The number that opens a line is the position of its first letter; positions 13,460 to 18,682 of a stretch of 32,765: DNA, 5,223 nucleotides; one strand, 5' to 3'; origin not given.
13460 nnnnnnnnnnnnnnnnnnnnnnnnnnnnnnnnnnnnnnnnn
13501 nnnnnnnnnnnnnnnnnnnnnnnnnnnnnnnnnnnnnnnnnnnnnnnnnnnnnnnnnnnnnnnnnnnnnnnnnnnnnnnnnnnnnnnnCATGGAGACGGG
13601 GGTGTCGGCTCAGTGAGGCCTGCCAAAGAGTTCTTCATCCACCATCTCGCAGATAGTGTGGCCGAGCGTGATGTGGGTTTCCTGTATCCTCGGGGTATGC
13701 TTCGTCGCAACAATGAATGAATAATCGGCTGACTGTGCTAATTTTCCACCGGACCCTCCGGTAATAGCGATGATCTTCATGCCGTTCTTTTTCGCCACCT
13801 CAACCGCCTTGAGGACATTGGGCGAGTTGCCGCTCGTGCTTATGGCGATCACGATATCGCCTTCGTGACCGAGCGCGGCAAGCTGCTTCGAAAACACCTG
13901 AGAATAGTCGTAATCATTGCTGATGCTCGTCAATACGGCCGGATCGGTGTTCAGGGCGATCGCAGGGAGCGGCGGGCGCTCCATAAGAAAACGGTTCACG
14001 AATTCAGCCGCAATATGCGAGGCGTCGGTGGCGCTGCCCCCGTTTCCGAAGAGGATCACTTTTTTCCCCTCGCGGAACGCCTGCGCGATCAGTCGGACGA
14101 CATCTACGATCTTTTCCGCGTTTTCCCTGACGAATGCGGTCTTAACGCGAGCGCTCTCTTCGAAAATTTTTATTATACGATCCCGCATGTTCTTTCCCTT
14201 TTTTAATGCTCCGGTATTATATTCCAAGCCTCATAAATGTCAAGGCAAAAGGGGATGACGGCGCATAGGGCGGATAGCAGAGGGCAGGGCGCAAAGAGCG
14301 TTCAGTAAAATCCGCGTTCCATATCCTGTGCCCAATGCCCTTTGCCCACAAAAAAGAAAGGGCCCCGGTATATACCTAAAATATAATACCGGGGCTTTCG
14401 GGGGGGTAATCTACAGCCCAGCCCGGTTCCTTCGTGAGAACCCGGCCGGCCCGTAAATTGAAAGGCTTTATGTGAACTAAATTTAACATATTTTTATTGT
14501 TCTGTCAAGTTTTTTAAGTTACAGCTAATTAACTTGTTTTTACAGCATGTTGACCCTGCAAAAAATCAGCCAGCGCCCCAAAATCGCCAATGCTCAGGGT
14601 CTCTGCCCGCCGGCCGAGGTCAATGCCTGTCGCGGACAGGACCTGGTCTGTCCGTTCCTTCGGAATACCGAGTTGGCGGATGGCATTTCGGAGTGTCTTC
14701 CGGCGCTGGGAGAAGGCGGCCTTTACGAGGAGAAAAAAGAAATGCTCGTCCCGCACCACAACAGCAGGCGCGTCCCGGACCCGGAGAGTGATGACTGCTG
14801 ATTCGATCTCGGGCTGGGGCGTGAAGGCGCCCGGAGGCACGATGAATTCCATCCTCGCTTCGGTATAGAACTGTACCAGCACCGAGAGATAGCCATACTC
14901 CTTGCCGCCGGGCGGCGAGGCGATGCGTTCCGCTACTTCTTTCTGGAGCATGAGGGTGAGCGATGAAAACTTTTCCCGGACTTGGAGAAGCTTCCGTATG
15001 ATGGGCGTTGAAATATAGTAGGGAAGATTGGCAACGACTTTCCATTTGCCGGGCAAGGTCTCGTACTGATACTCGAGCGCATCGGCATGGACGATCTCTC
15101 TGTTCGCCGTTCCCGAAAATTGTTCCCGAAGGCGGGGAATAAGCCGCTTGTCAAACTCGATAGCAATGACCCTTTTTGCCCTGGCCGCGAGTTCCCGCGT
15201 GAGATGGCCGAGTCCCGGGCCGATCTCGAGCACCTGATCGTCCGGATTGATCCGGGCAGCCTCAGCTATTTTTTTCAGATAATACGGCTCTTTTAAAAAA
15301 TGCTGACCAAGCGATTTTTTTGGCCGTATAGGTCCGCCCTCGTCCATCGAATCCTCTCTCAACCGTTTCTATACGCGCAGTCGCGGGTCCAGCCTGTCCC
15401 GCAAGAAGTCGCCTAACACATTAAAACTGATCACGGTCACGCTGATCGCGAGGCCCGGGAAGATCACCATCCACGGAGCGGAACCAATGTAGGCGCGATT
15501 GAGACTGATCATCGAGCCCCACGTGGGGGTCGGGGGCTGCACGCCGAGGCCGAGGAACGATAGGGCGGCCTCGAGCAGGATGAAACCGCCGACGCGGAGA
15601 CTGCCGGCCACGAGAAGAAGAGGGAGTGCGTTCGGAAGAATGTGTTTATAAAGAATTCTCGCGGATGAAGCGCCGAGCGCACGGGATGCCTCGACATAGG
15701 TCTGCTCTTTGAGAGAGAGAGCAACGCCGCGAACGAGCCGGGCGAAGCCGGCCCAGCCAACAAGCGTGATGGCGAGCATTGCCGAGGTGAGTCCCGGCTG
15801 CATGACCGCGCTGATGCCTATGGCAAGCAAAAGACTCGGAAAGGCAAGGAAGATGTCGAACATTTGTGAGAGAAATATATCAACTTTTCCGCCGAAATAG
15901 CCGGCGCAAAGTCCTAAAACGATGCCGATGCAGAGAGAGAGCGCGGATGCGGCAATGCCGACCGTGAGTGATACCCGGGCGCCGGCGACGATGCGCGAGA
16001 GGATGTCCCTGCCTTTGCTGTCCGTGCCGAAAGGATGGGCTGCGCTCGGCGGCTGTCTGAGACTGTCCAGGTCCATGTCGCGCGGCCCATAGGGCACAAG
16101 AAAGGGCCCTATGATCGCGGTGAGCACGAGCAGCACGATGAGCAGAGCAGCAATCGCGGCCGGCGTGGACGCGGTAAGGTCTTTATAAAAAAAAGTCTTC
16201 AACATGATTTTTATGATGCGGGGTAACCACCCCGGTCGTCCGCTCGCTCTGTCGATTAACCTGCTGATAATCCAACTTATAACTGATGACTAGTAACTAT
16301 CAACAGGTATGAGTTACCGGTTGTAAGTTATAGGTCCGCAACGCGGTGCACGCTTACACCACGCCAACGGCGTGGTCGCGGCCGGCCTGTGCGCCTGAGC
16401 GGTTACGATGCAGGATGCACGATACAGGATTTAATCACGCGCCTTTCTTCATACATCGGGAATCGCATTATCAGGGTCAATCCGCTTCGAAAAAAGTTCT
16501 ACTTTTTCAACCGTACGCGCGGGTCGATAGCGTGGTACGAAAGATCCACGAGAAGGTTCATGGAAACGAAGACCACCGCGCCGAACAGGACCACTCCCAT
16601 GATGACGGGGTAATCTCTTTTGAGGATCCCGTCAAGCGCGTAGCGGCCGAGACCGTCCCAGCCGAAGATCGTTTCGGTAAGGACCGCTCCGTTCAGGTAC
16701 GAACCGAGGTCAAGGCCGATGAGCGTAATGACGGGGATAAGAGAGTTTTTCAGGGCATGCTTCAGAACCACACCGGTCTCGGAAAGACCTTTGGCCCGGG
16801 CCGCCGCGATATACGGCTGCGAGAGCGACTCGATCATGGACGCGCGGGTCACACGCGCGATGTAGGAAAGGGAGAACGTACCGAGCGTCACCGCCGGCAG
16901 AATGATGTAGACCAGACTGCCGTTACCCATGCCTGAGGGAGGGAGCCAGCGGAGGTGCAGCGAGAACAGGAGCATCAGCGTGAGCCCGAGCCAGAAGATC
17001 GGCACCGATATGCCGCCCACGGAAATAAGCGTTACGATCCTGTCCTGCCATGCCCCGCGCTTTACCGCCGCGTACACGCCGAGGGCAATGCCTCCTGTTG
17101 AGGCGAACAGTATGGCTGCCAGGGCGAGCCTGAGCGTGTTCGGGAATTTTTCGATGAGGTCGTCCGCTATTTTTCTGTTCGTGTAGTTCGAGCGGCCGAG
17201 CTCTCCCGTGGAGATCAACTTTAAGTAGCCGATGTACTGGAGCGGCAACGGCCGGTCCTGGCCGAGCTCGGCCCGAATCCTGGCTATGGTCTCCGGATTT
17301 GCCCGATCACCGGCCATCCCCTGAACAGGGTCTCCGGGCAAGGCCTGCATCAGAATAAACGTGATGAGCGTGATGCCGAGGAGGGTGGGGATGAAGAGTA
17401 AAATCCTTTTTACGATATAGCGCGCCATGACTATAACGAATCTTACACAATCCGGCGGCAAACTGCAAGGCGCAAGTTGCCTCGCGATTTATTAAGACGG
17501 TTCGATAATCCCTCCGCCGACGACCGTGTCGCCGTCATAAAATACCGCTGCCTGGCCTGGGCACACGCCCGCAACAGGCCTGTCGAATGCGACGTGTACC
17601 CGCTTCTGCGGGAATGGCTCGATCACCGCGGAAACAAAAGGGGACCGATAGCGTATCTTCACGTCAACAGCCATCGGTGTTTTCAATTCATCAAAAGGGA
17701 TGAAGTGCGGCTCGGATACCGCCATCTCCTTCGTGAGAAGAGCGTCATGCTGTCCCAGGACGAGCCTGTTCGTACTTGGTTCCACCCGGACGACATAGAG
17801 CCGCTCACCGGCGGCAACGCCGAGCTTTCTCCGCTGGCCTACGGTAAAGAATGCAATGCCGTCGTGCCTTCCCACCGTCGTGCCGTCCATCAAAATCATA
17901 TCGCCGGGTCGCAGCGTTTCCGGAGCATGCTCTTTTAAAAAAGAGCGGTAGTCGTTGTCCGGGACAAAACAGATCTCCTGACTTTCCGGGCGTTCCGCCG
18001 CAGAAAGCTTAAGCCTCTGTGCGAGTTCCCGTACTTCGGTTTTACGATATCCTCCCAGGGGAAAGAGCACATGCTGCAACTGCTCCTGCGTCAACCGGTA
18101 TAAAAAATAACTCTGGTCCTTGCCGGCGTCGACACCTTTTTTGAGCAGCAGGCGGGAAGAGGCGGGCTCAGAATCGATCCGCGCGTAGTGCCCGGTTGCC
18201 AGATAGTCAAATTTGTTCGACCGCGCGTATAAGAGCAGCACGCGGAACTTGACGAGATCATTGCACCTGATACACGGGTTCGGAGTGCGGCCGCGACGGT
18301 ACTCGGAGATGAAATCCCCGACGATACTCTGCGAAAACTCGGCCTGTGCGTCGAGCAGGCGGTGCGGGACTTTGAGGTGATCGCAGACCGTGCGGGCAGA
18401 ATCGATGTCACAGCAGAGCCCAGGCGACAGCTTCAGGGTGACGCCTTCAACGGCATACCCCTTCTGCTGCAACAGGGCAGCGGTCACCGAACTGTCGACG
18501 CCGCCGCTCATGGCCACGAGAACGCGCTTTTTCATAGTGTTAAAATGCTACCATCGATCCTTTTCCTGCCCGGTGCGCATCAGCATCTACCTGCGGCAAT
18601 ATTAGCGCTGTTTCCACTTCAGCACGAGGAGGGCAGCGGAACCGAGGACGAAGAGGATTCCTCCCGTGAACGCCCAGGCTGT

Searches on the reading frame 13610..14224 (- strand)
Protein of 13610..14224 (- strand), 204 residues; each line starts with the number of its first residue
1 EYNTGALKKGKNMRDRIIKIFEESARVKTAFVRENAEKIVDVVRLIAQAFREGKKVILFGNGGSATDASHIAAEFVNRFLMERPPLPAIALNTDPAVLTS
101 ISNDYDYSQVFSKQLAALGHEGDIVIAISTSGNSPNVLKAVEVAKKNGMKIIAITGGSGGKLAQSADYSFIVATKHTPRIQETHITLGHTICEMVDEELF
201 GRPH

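Call 9: search_protein_families(library=pfam, proteins=[window:13610-14224:-], max_evalue=0.001)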
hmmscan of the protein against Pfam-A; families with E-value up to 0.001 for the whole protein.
window:13610-14224:- (204 aa): 2 families
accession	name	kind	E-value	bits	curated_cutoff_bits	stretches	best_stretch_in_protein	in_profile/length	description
PF13580.11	SIS_2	-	3e-34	118.4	27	1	22-156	4-138/138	SIS domain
PF01380.27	SIS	-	2.1e-13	50.7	25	1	110-175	42-107/131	SIS domain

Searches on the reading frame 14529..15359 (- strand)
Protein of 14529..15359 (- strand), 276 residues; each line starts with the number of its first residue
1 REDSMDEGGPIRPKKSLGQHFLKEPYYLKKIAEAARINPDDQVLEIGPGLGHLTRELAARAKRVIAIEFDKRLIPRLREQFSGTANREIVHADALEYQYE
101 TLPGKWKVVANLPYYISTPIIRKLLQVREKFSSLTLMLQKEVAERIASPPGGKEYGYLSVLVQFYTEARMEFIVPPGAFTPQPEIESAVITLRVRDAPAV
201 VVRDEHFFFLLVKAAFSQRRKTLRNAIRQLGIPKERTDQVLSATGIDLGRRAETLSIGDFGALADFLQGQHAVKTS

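Call 9: search_protein_families(library=pfam, proteins=[window:14529-15359:-], max_evalue=0.001)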
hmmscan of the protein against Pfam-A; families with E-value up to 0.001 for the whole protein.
window:14529-15359:- (276 aa): 4 families
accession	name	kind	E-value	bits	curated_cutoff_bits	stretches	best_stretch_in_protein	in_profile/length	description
PF00398.26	RrnaAD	-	6.9e-66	222.5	24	1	14-267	5-261/263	Ribosomal RNA adenine dimethylase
PF13649.12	Methyltransf_25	-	5e-07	30.8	27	1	43-101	1-62/97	Methyltransferase domain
PF08241.18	Methyltransf_11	-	8.8e-05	23.5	21.2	1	44-99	1-56/95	Methyltransferase domain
PF13489.12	Methyltransf_23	-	0.00012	22.3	27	1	26-86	8-61/164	Methyltransferase domain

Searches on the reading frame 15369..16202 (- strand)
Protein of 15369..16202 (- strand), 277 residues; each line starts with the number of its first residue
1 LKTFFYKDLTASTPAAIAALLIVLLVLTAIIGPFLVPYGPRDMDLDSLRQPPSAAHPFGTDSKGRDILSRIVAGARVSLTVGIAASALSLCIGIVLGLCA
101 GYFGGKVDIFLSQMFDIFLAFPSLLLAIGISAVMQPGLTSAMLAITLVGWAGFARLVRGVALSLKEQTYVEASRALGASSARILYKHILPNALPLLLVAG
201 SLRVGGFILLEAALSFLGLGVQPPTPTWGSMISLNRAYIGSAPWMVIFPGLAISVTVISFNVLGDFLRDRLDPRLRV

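Call 8: search_protein_families(library=pfam, proteins=[window:15369-16202:-], max_evalue=0.001)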
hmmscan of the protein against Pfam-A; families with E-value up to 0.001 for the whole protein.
window:15369-16202:- (277 aa): 2 families
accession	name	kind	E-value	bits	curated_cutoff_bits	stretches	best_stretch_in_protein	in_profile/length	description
PF00528.27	BPD_transp_1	-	1.6e-34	119.7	26.4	1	93-276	1-183/184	Binding-protein-dependent transport system inner membrane component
PF12911.12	OppC_N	-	3e-07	30.7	23.9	1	13-52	14-53/53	N-terminal TM domain of oligopeptide transport permease C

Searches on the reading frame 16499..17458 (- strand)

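Call 8: search_protein_families(library=pfam, proteins=[window:16499-17458:-], max_evalue=0.001)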
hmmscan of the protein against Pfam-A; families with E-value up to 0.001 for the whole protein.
window:16499-17458:- (319 aa): 2 families
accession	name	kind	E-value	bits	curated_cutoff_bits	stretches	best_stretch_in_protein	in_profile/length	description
PF00528.27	BPD_transp_1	-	1.2e-41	142.9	26.4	1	123-316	1-183/184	Binding-protein-dependent transport system inner membrane component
PF19300.4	BPD_transp_1_N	-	4.7e-16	59.4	23.8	1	11-111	1-113/114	Binding-prot-dependent transport system membrane comp, N-term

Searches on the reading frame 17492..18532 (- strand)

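Call 8: search_protein_families(library=pfam, proteins=[window:17492-18532:-], max_evalue=0.001)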
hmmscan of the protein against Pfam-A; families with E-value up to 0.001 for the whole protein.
window:17492-18532:- (346 aa): 8 families
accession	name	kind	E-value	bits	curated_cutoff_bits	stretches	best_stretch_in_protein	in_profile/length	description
PF03054.22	tRNA_Me_trans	-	2.1e-67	227.1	20.6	1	2-191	1-201/202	tRNA methyl transferase HUP domain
PF20258.4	tRNA_Me_trans_C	-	1.7e-20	73.5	20.6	1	268-343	2-77/77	Aminomethyltransferase beta-barrel domain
PF20259.3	tRNA_Me_trans_M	-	2.4e-15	56.2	27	1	197-261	2-66/66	tRNA methyl transferase PRC-barrel domain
PF06508.19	QueC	-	8.7e-07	29.1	22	1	4-115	2-120/210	Queuosine biosynthesis protein QueC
PF02540.23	NAD_synthase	-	4.4e-06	26.4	21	1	2-114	19-126/242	NAD synthase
PF24167.1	DUF7411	-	4.5e-06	26.8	28.7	1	4-74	3-70/194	Family of unknown function (DUF7411)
PF00733.27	Asn_synthase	-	2.4e-05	24.6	21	1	3-64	19-81/354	Asparagine synthase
PF02568.20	ThiI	-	0.00031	20.9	20.5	0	3-37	5-39/197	Thiamine biosynthesis protein (ThiI)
